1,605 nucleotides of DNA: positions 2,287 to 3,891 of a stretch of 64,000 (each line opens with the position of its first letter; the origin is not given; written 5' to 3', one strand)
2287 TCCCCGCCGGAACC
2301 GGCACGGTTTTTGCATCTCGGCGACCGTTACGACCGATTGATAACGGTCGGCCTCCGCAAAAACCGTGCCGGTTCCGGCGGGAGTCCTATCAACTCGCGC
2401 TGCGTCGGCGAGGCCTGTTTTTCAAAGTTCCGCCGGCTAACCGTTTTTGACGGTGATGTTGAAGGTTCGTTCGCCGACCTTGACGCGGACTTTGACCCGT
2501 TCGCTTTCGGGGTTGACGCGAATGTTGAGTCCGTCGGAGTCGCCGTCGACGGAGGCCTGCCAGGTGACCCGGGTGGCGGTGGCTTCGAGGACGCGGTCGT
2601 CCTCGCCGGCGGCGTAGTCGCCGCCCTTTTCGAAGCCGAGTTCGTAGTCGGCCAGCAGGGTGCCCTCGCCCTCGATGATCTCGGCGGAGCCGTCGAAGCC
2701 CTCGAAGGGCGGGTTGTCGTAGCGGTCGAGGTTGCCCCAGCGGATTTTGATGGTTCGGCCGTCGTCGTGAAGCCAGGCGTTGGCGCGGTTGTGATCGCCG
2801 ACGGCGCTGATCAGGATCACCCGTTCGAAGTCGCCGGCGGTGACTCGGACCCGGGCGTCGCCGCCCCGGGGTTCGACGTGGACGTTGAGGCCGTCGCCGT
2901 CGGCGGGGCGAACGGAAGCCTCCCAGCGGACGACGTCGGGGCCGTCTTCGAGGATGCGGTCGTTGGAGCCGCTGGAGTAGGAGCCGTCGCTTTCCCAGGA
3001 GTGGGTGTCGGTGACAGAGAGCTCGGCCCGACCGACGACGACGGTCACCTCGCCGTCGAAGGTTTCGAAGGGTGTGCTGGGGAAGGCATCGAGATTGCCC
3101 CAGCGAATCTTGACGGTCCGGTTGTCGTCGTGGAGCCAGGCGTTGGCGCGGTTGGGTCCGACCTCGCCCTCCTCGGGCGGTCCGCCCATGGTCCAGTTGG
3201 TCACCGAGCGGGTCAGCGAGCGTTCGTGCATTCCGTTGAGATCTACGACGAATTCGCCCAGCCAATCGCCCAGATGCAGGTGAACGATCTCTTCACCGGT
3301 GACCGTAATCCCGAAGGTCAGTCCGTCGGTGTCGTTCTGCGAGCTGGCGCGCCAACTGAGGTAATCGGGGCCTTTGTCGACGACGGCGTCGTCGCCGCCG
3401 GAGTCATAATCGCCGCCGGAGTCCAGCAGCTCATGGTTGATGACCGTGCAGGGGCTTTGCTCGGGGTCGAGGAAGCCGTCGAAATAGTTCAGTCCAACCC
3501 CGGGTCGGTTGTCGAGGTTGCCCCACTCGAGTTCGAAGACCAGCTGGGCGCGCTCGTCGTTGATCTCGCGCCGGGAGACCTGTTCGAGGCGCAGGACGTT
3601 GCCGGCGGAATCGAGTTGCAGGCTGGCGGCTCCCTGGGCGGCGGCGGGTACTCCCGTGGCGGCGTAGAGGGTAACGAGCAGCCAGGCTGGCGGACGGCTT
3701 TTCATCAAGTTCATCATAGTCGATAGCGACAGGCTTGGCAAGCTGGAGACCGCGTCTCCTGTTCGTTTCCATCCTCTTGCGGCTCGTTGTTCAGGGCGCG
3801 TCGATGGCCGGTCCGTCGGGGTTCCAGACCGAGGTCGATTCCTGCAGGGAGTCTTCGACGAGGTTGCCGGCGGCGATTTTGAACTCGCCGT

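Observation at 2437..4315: Tandem secreted paralogs built from a novel ~110-aa 'WGNL' repeat domain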

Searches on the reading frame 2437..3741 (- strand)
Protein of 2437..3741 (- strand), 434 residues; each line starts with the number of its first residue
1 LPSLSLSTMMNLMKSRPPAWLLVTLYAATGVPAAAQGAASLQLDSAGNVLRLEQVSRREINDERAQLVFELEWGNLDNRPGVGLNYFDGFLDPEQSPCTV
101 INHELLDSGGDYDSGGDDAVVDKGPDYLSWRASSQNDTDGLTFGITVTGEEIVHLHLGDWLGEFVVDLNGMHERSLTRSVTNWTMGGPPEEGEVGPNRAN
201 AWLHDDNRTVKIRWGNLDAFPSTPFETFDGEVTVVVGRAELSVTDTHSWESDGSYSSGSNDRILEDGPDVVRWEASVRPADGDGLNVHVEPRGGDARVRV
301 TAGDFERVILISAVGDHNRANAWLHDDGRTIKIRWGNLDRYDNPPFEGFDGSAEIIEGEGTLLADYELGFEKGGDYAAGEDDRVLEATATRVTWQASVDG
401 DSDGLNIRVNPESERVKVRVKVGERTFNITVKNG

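Call 3: search_protein_families(library=pfam, proteins=[window:2437-3741:-], max_evalue=10)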
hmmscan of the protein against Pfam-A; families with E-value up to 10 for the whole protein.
window:2437-3741:- (434 aa): 0 families

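Call 4: search_protein_families(library=ncbifam, proteins=[window:2437-3741:-], max_evalue=10)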
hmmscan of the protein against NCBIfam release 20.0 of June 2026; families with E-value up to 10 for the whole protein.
window:2437-3741:- (434 aa): 0 families

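Call 5: search_solved_structures(query=window:2437-3741:-, max_evalue=10)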
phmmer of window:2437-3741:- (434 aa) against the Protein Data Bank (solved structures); distinct sequences matched with E-value up to 10: 1.
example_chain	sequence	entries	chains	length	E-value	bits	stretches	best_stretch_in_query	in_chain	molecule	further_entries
6fm6_A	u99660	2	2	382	1.5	10.8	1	358-430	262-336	Beta-lactamase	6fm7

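Call 7: find_homologous_proteins(query=window:2437-3741:-, max_evalue=0.001)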
Query window:2437-3741:- (434 aa): 2 proteins with E <= 0.001 among 8000 candidates.
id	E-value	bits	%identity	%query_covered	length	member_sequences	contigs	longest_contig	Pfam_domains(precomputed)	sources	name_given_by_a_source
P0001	2.4e-272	922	95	98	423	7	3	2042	-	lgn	-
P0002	4.0e-117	410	50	92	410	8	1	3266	-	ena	-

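Call 29: find_encoding_contigs(protein=P0002, flank=5000, max_places=4)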
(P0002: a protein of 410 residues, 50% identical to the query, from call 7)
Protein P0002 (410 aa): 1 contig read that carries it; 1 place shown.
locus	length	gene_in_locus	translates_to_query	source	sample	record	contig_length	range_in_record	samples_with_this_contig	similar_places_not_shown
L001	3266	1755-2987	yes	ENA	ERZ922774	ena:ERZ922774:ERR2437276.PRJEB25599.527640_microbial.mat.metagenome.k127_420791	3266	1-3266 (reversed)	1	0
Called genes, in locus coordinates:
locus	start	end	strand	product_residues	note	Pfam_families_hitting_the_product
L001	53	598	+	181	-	PF01869:BcrAD_BadFG, PF02782:FGGY_C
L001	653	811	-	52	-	-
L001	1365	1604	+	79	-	-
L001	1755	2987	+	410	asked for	-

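Call 73: predict_structure(alignment_id=A6)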
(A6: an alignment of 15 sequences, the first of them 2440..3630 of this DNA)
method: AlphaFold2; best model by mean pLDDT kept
length: 397 residues; sequences in the alignment: 15
mean_pLDDT: 77.4   pTM: 0.41
mean pLDDT of the five models: 77.4, 76.0, 75.7, 73.4, 73.2
residues with pLDDT >= 90: 97; 70-90: 205; 50-70: 64; < 50: 31
segments of 3 or more residues with pLDDT < 50: 149-160, 277-281, 303-307, 336-342
pLDDT, mean of each block of 10 residues (from residue 1): 74 91 85 90 74 83 81 61 78 80 89 87 85 87 57 34 73 78 56 85 86 67 82 86 79 76 80 60 82 85 52 91 86 49 70 88 77 95 89 92
secondary structure, 60 per line:
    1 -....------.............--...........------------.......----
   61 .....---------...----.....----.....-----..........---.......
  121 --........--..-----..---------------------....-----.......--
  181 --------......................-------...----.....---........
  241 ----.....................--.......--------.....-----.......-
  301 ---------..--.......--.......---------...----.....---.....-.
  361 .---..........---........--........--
elements in order: E2-5 E12-24 E27-37 E50-56 E61-65 E82-86 E91-95 E101-110 E114-120 E123-130 E163-166 E172-178 E189-210 E225-229 E233-240 E245-265 E268-274 E283-287 E293-299 E314-320 E323-329 E346-350 E354-358 E365-374 E378-385 E388-395

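Call 79: find_encoding_contigs(protein=P0001, flank=3000, max_places=3)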
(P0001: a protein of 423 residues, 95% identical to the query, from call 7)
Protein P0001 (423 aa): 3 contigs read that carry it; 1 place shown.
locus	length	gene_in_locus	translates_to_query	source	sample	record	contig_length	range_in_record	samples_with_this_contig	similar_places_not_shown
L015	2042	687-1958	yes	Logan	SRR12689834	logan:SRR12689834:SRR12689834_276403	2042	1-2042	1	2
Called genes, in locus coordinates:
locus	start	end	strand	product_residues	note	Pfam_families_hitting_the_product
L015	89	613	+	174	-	-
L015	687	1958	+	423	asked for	-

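Call 81: search_protein_families(library=phrogs, proteins=[window:2437-3717:-], max_evalue=1)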
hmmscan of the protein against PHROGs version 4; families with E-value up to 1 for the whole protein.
window:2437-3717:- (426 aa): 2 families
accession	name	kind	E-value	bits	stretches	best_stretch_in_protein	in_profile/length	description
phrog_27653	-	unknown function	0.084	14.1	0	311-333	25-48/86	-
phrog_36994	-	unknown function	0.086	13.2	1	218-291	214-281/302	-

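Call 82: search_protein_families(library=padloc, proteins=[window:2437-3717:-], max_evalue=1)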
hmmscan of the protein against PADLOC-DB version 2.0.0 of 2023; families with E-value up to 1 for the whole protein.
window:2437-3717:- (426 aa): 0 families

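Call 84: fold_search(model_id=the predicted structure, library=pdb)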
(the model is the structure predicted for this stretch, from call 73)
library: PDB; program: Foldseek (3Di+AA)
matches with E <= 10: 1073; with E <= 0.001: 34
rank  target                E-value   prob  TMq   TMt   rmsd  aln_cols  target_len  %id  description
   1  8beg_B                1.9e-07  1.00  0.18  0.14  28.7       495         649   10  Structure of Ig-like domains from PrgB (released 2022-11-30)
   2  8beg_A                1.1e-06  1.00  0.20  0.15  27.6       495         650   10  Structure of Ig-like domains from PrgB (released 2022-11-30)
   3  8zdg_A                1.2e-05  0.98  0.19  0.10  26.3       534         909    7  Cryo-EM structure of the integrin avb3 with CWHM-12, conformation 1 (released 2025-10-22)
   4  1jv2_A                5.4e-05  0.98  0.21  0.11  25.2       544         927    7  CRYSTAL STRUCTURE OF THE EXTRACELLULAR SEGMENT OF INTEGRIN ALPHAVBETA3 (released 2001-10-17)
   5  7k0x_C                5.7e-05  0.89  0.15  0.17  21.4       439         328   10  Marsupial T cell receptor Spl_145 (released 2021-03-24)
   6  2y7l_A                6.0e-05  1.00  0.20  0.24  17.9       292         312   10  Structure of N-terminal domain of Candida albicans Als9-2 in complex with human fibrinogen gamma peptide (released 2011-10-05)
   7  4j4p_A                8.3e-05  0.75  0.12  0.14  25.2       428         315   10  The complex of human IgE-Fc with two bound Fab fragments (released 2014-03-12)
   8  4ofq_B                8.7e-05  1.00  0.20  0.23  11.7       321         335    9  Structure of the C-terminal domain of the Streptococcus pyogenes antigen I/II-family protein AspA (released 2014-03-12)
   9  2y7m                  9.2e-05  1.00  0.20  0.25  18.4       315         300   10  Structure of N-terminal domain of Candida albicans als9-2 (Pt derivative) (released 2011-10-05)
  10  2ylh                  9.6e-05  1.00  0.19  0.23  18.6       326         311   10  Structure of N-terminal domain of Candida albicans Als9-2 G299W mutant (released 2011-10-05)
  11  4mbr                  9.6e-05  1.00  0.17  0.20  17.8       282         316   11  3.65 Angstrom Crystal Structure of Serine-rich Repeat Protein (Srr2) from Streptococcus agalactiae (released 2013-11-06)
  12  6lxh_A                1.0e-04  1.00  0.16  0.20  18.2       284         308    7  Staphylococcus aureus surface protein-sdrc (released 2020-04-22)
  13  2y7n                  1.1e-04  1.00  0.19  0.23  12.1       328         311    8  Structure of N-terminal domain of Candida albicans als9-2 - Apo Form (released 2011-10-05)
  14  7z3r_B                1.3e-04  0.80  0.13  0.15  21.6       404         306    8  Crystal structure of the mouse leptin:LepR-IgCRH2 complex to 2.95 A resolution. (released 2023-03-22)
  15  7k0x_A                1.3e-04  0.80  0.13  0.15  24.0       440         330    8  Marsupial T cell receptor Spl_145 (released 2021-03-24)
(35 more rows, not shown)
